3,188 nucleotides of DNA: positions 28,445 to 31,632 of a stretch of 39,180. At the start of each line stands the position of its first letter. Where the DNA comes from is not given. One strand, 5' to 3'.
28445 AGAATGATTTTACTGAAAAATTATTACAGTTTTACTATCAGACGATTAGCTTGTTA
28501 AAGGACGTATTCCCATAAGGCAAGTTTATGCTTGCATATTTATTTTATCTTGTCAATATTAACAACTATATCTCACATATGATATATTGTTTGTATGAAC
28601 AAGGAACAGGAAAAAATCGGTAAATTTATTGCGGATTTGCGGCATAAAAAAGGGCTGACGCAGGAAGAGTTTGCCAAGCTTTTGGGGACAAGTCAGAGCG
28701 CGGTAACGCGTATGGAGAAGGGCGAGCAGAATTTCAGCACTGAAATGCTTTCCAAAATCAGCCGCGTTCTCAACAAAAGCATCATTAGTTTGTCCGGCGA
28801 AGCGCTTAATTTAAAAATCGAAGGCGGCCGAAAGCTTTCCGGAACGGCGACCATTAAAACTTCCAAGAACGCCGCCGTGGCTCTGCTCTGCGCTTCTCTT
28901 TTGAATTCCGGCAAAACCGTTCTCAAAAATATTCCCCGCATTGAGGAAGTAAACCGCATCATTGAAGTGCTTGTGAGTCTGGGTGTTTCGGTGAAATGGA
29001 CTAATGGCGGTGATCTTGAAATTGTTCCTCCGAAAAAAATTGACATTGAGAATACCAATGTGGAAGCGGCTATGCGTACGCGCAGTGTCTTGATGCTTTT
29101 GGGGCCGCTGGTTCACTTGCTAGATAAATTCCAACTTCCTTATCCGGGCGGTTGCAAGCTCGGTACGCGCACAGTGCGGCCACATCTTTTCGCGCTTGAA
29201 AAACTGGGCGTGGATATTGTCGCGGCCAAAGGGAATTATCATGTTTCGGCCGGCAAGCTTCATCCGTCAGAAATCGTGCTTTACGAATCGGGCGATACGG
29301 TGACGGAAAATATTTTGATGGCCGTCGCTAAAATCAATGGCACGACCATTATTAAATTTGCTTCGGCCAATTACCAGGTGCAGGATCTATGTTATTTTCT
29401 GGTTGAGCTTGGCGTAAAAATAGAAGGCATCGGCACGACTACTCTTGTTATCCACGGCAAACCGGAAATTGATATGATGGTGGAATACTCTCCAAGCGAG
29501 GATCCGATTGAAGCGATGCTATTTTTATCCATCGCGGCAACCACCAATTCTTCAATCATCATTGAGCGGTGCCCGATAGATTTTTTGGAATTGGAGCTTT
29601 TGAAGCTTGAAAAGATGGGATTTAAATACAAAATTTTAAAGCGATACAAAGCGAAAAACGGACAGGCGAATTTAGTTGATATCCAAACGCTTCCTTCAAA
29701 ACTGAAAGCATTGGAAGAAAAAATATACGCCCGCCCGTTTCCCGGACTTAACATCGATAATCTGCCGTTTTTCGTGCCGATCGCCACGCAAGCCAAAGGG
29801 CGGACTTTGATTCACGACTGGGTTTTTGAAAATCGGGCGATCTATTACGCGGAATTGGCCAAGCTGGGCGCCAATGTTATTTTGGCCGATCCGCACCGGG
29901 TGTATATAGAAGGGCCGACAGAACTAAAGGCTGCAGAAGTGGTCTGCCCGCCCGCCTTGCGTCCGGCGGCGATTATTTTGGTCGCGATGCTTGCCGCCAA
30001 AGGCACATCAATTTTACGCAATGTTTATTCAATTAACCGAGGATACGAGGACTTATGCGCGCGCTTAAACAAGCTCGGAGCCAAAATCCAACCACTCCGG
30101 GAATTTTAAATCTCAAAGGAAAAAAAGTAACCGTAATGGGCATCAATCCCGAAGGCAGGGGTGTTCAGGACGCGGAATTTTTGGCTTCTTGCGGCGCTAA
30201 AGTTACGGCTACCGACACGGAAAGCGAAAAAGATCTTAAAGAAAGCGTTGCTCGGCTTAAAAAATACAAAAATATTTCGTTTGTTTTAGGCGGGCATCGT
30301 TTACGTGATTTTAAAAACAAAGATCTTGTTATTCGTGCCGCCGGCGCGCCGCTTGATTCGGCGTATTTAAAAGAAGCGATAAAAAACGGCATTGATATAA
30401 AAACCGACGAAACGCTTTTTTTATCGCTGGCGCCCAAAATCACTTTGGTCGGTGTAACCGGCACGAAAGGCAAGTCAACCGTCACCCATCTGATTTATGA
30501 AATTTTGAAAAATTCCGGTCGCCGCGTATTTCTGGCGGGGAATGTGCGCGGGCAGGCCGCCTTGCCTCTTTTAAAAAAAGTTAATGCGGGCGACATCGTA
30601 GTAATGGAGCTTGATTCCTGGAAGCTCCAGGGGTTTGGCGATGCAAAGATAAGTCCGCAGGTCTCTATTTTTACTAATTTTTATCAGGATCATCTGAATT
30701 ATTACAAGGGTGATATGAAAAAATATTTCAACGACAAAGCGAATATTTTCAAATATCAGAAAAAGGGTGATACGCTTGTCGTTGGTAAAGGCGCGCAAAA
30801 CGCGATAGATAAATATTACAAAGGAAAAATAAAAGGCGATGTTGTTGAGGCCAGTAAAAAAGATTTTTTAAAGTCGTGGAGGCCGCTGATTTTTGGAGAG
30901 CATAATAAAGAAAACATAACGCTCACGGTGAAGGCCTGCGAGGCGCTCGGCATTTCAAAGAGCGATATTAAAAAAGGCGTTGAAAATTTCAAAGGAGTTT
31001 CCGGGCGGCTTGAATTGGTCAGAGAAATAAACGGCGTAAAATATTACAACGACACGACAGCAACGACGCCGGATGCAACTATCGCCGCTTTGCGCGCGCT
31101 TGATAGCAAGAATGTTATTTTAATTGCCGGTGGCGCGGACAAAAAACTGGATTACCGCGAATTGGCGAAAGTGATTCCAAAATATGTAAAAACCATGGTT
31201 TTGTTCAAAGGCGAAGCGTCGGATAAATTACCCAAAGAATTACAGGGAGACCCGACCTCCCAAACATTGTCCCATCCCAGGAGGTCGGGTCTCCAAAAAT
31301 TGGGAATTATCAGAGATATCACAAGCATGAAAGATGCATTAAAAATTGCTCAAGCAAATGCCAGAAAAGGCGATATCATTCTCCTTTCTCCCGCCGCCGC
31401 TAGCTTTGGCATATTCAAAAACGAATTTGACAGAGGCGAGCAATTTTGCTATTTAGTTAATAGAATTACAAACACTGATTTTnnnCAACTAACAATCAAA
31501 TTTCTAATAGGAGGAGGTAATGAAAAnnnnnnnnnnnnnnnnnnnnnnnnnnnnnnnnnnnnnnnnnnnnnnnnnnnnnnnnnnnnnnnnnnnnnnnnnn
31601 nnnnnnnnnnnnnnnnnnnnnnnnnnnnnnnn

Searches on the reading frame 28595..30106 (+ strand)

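Call 67: search_protein_families(library=pfam, proteins=[window:28595-30106:+], max_evalue=0.001)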
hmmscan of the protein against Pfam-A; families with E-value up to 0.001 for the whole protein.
window:28595-30106:+ (504 aa): 10 families
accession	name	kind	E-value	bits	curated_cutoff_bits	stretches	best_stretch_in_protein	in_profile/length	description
PF00275.25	EPSP_synthase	-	2.3e-49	168.7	22.8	1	76-488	2-414/417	EPSP synthase (3-phosphoshikimate 1-carboxyvinyltransferase)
PF01381.28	HTH_3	-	1.7e-16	60.4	23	1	12-63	1-52/55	Helix-turn-helix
PF13560.12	HTH_31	-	7.8e-10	39.4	27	1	9-59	3-54/64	Helix-turn-helix domain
PF13744.12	HTH_37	-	1.5e-06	28.4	27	1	8-46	19-57/80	Helix-turn-helix domain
PF13443.12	HTH_26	-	4.8e-05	24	22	1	15-60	5-51/63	Cro/C1-type HTH DNA-binding domain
PF12844.13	HTH_19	-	6.6e-05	23.2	30.2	1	9-59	1-51/64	Helix-turn-helix domain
PF20432.4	Xre-like-HTH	-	0.00011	22.8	25.8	1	20-59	23-62/63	Antitoxin Xre-like helix-turn-helix domain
PF22495.2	HTH_92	-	0.00051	19.7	27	0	14-44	2-32/45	RsaL-like HTH domain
PF08279.18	HTH_11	-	0.00073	19.8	25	0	191-214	29-52/55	HTH domain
PF15731.11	MqsA_antitoxin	-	0.0008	20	30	0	9-60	71-121/131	Antitoxin component of bacterial toxin-antitoxin system, MqsA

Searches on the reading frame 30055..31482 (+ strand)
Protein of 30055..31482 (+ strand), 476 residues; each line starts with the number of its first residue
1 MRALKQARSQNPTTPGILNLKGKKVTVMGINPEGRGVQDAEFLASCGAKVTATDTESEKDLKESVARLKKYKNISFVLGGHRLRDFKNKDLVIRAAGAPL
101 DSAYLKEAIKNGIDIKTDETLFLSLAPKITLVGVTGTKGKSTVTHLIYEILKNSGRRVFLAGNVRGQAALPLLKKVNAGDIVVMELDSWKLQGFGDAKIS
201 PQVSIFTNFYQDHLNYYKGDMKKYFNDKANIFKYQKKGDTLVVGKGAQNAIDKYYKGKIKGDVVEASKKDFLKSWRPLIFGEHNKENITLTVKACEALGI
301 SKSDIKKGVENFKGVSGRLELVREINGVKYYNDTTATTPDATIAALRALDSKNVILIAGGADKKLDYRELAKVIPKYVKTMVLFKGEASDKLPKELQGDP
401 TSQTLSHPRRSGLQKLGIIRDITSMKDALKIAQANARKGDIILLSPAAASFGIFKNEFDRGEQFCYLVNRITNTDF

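Call 67: search_protein_families(library=pfam, proteins=[window:30055-31482:+], max_evalue=0.001)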
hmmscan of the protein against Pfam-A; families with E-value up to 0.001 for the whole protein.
window:30055-31482:+ (476 aa): 3 families
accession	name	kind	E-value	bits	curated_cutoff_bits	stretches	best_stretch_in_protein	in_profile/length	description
PF08245.18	Mur_ligase_M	-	2.2e-21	77.1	24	1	134-274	1-153/200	Mur ligase middle domain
PF02875.26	Mur_ligase_C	-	2.5e-16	61.1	28.4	1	317-447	1-126/127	Mur ligase, glutamate ligase domain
PF21799.2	MurD-like_N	-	4.6e-05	24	27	1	24-115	2-86/88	Mur ligase MurD-like, N-terminal domain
